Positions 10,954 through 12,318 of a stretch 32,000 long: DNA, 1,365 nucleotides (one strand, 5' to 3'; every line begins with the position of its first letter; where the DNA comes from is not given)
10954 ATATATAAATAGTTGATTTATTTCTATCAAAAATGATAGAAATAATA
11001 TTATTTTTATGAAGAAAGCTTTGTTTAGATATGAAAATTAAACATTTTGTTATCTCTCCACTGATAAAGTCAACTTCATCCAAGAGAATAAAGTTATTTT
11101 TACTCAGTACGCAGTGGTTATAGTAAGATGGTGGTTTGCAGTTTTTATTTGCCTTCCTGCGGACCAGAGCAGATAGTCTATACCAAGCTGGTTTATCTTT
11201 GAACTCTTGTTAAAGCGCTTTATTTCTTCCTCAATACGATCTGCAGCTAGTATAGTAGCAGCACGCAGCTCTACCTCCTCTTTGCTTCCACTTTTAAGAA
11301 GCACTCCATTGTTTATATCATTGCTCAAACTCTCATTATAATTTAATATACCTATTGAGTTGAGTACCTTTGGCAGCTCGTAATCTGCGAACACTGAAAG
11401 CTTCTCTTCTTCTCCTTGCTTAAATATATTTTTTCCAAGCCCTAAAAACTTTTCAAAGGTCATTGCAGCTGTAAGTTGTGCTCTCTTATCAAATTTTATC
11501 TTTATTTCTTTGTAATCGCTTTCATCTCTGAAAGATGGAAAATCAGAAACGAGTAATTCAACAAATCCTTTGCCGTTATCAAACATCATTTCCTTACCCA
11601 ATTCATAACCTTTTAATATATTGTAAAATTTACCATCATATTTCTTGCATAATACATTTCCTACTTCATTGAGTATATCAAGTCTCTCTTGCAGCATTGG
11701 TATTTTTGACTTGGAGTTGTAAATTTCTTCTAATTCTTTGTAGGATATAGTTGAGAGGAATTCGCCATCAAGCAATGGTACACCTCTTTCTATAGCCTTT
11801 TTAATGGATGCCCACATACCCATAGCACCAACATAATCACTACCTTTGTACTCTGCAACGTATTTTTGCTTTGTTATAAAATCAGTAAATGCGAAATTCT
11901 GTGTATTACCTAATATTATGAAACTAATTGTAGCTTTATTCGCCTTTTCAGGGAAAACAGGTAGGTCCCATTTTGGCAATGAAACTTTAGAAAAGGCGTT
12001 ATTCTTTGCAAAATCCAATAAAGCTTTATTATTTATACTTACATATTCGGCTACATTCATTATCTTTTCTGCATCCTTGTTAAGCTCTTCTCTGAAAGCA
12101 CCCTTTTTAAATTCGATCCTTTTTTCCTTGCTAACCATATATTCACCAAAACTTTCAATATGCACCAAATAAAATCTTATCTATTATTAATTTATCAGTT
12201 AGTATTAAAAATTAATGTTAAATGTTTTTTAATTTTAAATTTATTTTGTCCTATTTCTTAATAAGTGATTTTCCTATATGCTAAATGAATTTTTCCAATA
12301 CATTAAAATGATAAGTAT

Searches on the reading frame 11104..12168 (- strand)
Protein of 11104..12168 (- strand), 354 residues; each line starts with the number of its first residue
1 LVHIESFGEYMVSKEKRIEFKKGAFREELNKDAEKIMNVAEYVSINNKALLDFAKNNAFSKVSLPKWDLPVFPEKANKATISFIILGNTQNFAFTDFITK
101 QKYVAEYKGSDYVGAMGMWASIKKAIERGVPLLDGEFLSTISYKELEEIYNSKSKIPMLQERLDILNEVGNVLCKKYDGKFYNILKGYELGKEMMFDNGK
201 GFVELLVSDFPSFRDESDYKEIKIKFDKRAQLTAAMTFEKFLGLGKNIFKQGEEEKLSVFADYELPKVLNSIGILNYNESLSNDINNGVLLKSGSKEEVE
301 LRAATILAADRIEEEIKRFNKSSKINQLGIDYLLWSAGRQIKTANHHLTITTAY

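Call 76: search_protein_families(library=pfam, proteins=[window:11104-12168:-], max_evalue=0.001)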
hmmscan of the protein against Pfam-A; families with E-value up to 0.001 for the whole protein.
window:11104-12168:- (354 aa): 2 families
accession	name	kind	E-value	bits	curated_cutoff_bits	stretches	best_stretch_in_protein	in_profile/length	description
PF10343.14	Q_salvage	-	1.2e-63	215.8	25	1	73-349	3-280/285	Queuosine salvage protein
PF07958.16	DUF1688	-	0.00083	18.7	25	0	287-344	341-401/420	Protein of unknown function (DUF1688)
